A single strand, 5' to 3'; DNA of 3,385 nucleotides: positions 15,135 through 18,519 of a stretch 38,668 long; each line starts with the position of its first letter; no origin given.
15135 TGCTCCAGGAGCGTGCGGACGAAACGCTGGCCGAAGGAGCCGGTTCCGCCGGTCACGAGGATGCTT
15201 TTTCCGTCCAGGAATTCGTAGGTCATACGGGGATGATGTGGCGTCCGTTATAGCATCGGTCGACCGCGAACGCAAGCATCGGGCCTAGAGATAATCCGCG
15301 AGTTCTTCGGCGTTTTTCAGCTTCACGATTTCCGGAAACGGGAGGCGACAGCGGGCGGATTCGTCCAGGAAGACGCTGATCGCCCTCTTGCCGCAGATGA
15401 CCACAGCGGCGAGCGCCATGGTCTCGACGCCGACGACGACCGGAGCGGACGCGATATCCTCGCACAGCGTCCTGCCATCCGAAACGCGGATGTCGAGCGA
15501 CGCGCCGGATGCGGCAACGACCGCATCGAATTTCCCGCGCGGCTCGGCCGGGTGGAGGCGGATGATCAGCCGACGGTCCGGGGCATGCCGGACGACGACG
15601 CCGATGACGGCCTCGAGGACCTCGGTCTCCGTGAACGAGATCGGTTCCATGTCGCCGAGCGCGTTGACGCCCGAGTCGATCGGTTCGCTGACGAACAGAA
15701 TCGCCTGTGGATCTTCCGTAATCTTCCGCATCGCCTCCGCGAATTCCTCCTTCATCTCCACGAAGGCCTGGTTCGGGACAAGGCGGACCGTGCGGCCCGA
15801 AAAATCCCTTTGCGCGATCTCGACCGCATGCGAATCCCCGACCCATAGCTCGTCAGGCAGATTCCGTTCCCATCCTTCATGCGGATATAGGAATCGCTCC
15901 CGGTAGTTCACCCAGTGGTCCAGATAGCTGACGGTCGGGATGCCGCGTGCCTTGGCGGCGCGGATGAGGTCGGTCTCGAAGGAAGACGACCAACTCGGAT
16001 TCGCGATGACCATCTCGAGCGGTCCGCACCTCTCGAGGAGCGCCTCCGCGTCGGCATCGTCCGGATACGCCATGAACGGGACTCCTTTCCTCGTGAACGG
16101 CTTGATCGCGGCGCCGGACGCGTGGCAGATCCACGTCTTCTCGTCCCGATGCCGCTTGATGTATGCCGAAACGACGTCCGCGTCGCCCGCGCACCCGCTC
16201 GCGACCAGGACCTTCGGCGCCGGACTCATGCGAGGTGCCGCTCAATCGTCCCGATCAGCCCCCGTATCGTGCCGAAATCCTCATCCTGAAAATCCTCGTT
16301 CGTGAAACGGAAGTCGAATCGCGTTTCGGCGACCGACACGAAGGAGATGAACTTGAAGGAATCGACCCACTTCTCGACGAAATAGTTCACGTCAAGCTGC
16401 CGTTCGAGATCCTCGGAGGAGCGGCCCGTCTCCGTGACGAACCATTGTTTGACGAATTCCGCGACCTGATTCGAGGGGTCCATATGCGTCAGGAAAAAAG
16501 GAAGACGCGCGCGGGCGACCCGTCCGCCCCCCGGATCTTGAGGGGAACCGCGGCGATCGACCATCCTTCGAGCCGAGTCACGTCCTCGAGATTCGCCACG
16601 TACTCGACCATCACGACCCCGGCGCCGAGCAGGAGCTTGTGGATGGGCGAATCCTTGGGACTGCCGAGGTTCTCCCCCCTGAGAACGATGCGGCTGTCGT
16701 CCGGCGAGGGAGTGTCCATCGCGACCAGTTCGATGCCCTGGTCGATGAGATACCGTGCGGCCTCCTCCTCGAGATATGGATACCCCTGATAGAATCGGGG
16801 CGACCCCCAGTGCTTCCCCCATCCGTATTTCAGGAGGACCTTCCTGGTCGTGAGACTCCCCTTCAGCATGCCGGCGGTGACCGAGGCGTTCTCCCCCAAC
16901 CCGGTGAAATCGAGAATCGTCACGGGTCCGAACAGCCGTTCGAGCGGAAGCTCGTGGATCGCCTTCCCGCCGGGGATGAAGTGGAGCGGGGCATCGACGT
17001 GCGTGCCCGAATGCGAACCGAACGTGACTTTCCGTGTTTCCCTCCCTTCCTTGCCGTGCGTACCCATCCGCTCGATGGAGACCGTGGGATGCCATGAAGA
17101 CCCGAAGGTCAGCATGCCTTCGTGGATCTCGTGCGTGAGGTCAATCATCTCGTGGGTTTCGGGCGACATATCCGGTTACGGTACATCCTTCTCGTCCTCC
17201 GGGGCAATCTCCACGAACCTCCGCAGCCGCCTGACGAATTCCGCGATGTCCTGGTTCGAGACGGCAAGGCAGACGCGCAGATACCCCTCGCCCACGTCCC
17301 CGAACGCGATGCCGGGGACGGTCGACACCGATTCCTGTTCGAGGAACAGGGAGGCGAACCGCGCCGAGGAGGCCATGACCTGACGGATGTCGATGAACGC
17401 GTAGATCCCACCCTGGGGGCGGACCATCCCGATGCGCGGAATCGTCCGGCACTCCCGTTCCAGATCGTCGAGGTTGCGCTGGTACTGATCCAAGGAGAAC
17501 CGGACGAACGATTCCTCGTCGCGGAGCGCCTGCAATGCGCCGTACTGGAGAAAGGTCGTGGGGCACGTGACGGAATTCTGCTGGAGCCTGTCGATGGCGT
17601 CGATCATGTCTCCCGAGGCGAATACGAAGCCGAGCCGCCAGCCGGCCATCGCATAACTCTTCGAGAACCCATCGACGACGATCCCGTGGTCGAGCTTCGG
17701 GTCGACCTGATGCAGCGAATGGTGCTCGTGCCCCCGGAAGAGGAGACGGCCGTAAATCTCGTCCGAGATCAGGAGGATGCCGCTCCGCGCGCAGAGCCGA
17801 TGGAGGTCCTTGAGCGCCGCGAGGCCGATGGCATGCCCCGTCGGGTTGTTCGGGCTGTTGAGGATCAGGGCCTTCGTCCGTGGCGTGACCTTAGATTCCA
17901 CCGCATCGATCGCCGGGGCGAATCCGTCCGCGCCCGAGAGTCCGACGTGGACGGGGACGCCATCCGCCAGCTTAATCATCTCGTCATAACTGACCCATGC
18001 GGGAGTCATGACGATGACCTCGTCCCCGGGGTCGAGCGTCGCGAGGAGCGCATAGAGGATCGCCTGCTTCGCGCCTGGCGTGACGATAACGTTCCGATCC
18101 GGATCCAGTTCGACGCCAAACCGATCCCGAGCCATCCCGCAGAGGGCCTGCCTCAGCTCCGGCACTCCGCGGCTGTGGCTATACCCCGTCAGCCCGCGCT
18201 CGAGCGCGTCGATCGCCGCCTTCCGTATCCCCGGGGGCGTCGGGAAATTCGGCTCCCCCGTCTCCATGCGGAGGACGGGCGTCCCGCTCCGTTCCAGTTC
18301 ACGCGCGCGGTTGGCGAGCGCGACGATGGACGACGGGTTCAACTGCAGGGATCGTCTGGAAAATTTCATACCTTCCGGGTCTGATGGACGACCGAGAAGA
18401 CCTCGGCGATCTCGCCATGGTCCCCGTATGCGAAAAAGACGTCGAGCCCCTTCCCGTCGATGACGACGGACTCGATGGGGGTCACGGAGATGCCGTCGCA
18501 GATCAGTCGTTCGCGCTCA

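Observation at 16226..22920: Carrier-protein-dependent acyl-building module embedded in a pseudaminic-acid locus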

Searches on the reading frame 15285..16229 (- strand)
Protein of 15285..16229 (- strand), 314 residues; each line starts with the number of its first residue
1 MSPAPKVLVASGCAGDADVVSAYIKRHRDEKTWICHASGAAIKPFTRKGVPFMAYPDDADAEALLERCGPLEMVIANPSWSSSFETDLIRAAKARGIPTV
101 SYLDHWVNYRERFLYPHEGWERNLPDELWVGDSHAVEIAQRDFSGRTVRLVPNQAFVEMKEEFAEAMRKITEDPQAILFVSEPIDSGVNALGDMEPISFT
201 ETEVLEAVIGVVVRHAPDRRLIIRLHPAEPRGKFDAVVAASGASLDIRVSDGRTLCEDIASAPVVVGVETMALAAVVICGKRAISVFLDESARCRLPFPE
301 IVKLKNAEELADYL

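Call 3: search_protein_families(library=pfam, proteins=[window:15285-16229:-], max_evalue=0.01)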
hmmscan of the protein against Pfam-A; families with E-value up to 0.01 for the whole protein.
window:15285-16229:- (314 aa): 0 families

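Call 5: search_protein_families(library=ncbifam, proteins=[window:15285-16229:-], max_evalue=0.01)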
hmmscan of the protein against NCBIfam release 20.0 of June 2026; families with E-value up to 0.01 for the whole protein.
window:15285-16229:- (314 aa): 0 families

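Call 53: search_solved_structures(query=A4, max_evalue=10, show_alignments=1)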
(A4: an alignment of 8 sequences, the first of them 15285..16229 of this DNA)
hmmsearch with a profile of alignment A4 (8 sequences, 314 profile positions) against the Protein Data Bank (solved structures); distinct sequences matched with E-value up to 10: 8.
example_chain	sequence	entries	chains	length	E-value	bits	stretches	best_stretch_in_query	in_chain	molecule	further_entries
2l82_A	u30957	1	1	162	0.089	15.2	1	43-99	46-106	DESIGNED PROTEIN OR32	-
3idf_A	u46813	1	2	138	0.7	12.2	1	17-86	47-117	USP-like protein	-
1lwu_C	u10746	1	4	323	1.1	11.6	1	99-147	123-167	Fibrinogen gamma chain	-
1n73_C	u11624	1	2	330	1.1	11.6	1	99-147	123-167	Fibrin gamma chain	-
7ane_d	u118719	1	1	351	1.6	11.1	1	152-229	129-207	uS9m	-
4ds3_A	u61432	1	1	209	1.8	10.9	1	12-63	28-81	Phosphoribosylglycinamide formyltransferase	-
2ng1_A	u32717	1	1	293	2.6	10.4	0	253-292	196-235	SIGNAL SEQUENCE RECOGNITION PROTEIN FFH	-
1ffh_A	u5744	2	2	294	2.6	10.4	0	253-292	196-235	FFH | SIGNAL RECOGNITION PARTICLE PROTEIN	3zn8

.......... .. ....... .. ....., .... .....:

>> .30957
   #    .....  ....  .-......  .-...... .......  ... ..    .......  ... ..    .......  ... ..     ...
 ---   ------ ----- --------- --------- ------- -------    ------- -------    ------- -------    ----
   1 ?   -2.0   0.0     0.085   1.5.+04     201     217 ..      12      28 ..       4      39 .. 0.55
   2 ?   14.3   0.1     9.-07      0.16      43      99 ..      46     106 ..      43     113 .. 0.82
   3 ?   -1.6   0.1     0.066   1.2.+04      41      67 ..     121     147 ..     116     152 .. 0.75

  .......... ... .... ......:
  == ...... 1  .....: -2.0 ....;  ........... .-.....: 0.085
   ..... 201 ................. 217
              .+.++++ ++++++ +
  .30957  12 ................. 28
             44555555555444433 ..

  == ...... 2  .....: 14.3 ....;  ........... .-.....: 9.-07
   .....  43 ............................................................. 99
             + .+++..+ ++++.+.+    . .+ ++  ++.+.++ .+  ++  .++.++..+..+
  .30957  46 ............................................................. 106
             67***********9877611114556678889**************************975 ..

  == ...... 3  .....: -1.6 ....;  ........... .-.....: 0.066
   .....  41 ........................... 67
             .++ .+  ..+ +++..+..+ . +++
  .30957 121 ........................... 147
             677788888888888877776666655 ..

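Call 78: list_cluster_members(proteins=[L001:15947-16831:+, L003:9114-10004:+, L005:10838-11776:+, L006:11179-12123:+, L014:10776-11702:+, L011:7010-7915:+, window:15285-16229:-])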
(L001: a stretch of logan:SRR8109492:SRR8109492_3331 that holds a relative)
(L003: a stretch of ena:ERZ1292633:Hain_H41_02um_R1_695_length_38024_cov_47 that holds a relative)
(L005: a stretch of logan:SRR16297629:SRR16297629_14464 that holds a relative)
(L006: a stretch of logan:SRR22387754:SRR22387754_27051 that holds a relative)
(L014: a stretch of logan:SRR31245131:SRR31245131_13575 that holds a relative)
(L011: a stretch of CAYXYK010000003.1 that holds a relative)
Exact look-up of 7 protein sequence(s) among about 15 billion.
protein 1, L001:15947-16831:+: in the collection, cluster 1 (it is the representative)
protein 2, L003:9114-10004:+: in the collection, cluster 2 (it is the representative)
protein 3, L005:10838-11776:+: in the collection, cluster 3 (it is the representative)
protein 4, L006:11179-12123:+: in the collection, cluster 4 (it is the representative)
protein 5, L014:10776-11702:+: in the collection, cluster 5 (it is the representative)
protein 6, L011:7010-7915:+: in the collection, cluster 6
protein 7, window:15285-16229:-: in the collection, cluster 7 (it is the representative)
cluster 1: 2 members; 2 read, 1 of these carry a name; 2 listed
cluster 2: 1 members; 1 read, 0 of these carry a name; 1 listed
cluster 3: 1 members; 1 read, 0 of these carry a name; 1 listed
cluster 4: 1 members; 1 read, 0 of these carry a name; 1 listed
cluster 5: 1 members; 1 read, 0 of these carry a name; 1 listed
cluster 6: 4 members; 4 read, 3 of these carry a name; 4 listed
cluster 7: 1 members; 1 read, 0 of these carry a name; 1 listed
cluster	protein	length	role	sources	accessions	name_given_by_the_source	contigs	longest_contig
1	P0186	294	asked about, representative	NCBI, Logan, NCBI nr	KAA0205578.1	hypothetical protein EDM68_05370 [Candidatus Uhrbacteria bacterium] | MAG: hypothetical protein EDM68_05370 [Candidatus Uhrbacteria bacterium]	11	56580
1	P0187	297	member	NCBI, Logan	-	-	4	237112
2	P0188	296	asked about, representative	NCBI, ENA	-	-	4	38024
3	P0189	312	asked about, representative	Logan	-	-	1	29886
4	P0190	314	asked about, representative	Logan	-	-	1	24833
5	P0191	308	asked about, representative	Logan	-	-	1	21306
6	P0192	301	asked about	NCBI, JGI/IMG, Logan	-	hypothetical protein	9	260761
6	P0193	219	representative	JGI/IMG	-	hypothetical protein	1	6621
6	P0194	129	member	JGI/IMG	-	ADP-heptose:LPS heptosyltransferase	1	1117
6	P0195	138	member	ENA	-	-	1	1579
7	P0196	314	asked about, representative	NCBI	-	-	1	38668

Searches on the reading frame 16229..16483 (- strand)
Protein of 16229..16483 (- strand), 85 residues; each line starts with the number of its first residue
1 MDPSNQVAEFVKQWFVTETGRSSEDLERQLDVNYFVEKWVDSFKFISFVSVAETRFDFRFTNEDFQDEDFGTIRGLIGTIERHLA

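Call 3: search_protein_families(library=pfam, proteins=[window:16229-16483:-], max_evalue=0.01)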
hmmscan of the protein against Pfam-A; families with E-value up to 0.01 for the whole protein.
seq(85 aa): 1 family
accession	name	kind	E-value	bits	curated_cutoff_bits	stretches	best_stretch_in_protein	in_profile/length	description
PF00550.31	PP-binding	-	0.0091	16.7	20.8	0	12-79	4-66/67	Phosphopantetheine attachment site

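Call 5: search_protein_families(library=ncbifam, proteins=[window:16229-16483:-], max_evalue=0.01)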
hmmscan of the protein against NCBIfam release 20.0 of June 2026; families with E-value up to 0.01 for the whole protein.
seq(85 aa): 2 families
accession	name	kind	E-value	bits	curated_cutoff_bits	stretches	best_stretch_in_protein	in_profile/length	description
NF058660.1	cispen_ACP_AmcB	equivalog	0.00011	22.3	80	1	40-83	35-78/80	cispentacin biosynthesis acyl carrier protein AmcB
NF003464.0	PRK05087.1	equivalog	0.00065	19.7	68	1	23-81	16-75/78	D-alanine--poly(phosphoribitol) ligase subunit DltC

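Call 28: search_solved_structures(query=A2, max_evalue=1, show_alignments=2)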
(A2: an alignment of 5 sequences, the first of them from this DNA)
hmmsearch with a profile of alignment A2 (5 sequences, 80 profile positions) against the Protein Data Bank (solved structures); distinct sequences matched with E-value up to 1: 60.
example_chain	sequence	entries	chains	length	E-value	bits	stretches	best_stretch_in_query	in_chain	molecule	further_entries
2lml_A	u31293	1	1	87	9.1e-08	35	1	7-75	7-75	Putative acyl carrier protein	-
2n50_A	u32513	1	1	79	3.4e-06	30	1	4-67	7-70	Acyl carrier protein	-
2ehs_A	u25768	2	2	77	5e-06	29.4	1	4-76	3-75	Acyl carrier protein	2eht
2koo_A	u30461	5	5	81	0.00053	22.9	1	7-72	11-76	Acyl carrier protein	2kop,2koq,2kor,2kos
2cnr_A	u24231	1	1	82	0.00055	22.9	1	7-72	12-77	ACYL CARRIER PROTEIN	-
2fq0_A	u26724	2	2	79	0.00065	22.7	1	6-76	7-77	acyl carrier protein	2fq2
3gzl_A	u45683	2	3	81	0.0007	22.6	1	6-76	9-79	Acyl carrier protein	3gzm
6lvt_A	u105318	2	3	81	0.0022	21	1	5-75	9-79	Acyl carrier protein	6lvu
2x2b_A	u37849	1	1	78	0.0025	20.8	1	4-73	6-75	ACYL CARRIER PROTEIN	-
1hy8_A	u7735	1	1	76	0.0031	20.5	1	6-73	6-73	ACYL CARRIER PROTEIN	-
8jf2_F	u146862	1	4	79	0.0053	19.7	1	1-62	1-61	D-alanyl carrier protein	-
6bug_A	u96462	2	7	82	0.0058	19.6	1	1-62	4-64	D-alanyl carrier protein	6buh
8jfg_G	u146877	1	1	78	0.0058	19.6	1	7-74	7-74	Acyl carrier protein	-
8jfh_E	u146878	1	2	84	0.006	19.6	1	7-74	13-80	Acyl carrier protein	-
2cgq_A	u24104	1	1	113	0.0061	19.5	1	9-70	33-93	ACYL CARRIER PROTEIN ACPA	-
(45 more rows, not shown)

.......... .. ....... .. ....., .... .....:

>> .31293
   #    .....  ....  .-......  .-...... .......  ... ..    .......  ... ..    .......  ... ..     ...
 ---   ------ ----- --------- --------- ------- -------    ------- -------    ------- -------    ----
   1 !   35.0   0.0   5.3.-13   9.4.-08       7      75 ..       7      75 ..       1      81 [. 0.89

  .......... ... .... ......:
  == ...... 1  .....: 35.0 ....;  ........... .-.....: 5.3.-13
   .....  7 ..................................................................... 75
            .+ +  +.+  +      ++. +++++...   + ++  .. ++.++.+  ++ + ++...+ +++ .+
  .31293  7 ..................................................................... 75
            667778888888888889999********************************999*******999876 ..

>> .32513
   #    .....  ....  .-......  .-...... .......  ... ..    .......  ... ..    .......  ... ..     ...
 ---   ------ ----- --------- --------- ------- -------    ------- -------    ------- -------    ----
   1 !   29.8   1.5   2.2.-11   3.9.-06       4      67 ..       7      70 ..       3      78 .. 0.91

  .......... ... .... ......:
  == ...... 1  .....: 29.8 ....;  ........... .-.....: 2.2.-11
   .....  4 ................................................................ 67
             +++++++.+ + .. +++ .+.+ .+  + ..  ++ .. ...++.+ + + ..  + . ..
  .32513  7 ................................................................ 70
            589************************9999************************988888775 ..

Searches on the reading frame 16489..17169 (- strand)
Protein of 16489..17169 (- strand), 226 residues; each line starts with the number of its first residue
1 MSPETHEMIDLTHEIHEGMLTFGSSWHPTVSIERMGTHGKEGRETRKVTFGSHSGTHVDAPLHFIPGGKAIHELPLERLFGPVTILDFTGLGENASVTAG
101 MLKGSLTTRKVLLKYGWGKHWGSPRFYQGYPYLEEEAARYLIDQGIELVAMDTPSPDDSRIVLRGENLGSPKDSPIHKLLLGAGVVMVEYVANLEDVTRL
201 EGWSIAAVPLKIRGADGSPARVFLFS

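Call 3: search_protein_families(library=pfam, proteins=[window:16489-17169:-], max_evalue=0.01)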
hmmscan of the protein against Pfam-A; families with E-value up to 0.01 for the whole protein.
window:16489-17169:- (226 aa): 1 family
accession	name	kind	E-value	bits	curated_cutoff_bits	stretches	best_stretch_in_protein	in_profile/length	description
PF04199.19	Cyclase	-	1.2e-30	107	23.1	1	9-157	1-141/142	Putative cyclase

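Call 5: search_protein_families(library=ncbifam, proteins=[window:16489-17169:-], max_evalue=0.01)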
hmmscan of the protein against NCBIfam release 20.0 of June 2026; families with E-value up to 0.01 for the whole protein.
window:16489-17169:- (226 aa): 1 family
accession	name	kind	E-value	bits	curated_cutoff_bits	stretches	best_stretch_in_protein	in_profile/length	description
TIGR03035.1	trp_arylform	equivalog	1.8e-19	70.5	223.05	1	46-223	39-202/206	arylformamidase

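Call 67: search_solved_structures(query=window:16489-17169:-, max_evalue=0.001, show_alignments=1)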
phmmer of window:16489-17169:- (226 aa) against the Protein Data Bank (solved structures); distinct sequences matched with E-value up to 0.001: 11.
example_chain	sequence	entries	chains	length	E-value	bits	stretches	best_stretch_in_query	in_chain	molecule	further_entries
8hmo_A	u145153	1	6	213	3.7e-20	75.7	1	8-225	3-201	Metal-dependent hydrolase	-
1r61_A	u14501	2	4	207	1.2e-19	74.1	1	8-225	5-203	metal-dependent hydrolase | Hydrolase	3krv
4co9_A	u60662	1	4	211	2.5e-14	56.6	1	8-223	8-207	KYNURENINE FORMAMIDASE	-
4cz1_A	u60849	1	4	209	2.7e-14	56.5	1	8-223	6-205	KYNURENINE FORMAMIDASE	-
5nnb_A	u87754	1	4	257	5.9e-12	48.8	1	45-223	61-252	isatin hydrolase A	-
5nna_A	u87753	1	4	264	6.4e-12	48.7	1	45-223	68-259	isatin hydrolase A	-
4cob_A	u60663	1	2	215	5.7e-11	45.6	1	47-224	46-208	KYNURENINE FORMAMIDASE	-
8f9x_A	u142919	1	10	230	3.6e-10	43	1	38-224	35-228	Cyclase family protein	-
4cog_A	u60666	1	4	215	1.9e-08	37.4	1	44-224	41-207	KYNURENINE FORMAMIDASE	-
5nmp_A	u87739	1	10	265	5.6e-08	35.8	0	165-223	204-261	Isatin hydrolase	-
4j0n_A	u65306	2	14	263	2.2e-06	30.6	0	29-89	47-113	Isatin hydrolase B | Putative uncharacterized protein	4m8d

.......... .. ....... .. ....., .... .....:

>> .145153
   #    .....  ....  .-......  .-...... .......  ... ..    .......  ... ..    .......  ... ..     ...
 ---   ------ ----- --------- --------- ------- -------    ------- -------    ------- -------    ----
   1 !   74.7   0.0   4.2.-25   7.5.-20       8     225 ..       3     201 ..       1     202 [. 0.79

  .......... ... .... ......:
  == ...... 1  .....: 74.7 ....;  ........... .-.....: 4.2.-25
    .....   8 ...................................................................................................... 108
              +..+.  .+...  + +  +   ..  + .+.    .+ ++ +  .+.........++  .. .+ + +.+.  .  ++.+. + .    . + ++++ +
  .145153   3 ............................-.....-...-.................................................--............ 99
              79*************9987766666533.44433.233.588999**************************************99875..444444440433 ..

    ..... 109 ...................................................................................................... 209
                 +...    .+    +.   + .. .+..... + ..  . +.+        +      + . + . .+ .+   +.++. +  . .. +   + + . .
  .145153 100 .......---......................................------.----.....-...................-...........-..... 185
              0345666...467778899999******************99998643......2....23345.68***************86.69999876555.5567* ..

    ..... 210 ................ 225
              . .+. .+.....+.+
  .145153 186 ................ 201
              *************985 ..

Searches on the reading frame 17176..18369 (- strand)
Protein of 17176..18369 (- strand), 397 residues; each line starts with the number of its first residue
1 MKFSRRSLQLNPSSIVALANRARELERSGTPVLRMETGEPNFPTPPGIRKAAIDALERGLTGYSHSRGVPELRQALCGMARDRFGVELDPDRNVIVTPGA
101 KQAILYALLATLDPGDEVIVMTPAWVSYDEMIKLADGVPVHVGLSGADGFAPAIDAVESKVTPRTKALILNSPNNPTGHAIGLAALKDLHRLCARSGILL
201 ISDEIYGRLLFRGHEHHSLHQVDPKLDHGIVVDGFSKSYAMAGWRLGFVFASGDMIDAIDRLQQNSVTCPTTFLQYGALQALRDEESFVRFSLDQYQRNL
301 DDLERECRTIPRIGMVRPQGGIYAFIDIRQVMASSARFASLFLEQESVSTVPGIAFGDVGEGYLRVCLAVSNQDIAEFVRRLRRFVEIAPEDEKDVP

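Call 3: search_protein_families(library=pfam, proteins=[window:17176-18369:-], max_evalue=0.01)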
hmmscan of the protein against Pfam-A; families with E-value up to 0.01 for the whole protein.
window:17176-18369:- (397 aa): 4 families
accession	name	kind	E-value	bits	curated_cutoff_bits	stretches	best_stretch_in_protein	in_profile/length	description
PF00155.27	Aminotran_1_2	-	2.2e-67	228.2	19.7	1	31-382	2-361/361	Aminotransferase class I and II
PF01041.23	DegT_DnrJ_EryC1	-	3.5e-09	36.8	19.8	1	92-203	40-145/360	DegT/DnrJ/EryC1/StrS aminotransferase family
PF01053.26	Cys_Met_Meta_PP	-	0.0015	17.6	27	1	93-203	69-173/381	Cys/Met metabolism PLP-dependent enzyme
PF00266.25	Aminotran_5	-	0.0042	16.5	21.5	1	91-203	61-175/371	Aminotransferase class-V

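Call 5: search_protein_families(library=ncbifam, proteins=[window:17176-18369:-], max_evalue=0.01)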
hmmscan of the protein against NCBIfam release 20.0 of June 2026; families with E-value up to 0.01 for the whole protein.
window:17176-18369:- (397 aa): 86 families (the best 25 are shown)
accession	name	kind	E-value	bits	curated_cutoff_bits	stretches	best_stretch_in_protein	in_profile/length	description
NF041091.1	asp_aminotase_Arch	equivalog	1.4e-95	320.3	550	1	9-386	6-375/376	aspartate aminotransferase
NF004770.0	PRK06108.1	subfamily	6.2e-91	305.1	422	1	4-387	14-393/396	pyridoxal phosphate-dependent aminotransferase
NF005816.0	PRK07682.1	equivalog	1.9e-88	296.7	620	1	2-387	5-384/390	aminotransferase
NF041364.1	GntC_guanitoxin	equivalog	1.1e-87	294.3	415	1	37-385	5-356/356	guanitoxin biosynthesis PLP-dependent (S)-gamma-hydroxy-L-arginine cyclodehydratase GntC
NF004769.0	PRK06107.1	equivalog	2.8e-84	283.2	617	1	5-386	8-398/402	aspartate transaminase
NF005817.0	PRK07683.1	equivalog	5.5e-80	268.9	575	1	31-387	29-382/387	aminotransferase A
NF004975.0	PRK06348.1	equivalog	1.5e-72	244.7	549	1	22-384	21-381/384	pyridoxal phosphate-dependent aminotransferase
NF006514.0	PRK08960.1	equivalog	4.1e-72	243.1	554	1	2-386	4-385/388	pyridoxal phosphate-dependent aminotransferase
NF006756.0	PRK09276.1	subfamily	2e-69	234.4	507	1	1-384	2-384/387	LL-diaminopimelate aminotransferase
NF006229.0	PRK08361.1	equivalog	2.2e-69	234.3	624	1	10-386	17-388/391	aspartate aminotransferase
TIGR03540.1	DapC_direct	equivalog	5.3e-69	233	593.25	1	3-384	2-382/383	LL-diaminopimelate aminotransferase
NF005588.0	PRK07309.1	equivalog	1.2e-68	231.8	576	1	32-387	32-387/391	pyridoxal phosphate-dependent aminotransferase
NF005601.0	PRK07337.1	equivalog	5.2e-65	220.1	496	1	1-386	6-392/394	pyridoxal phosphate-dependent aminotransferase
NF005977.0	PRK08068.1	subfamily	2.4e-63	214.7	494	1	13-384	15-385/391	transaminase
NF005855.0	PRK07777.1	equivalog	7e-62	210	553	1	35-386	33-388/391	pyridoxal phosphate-dependent aminotransferase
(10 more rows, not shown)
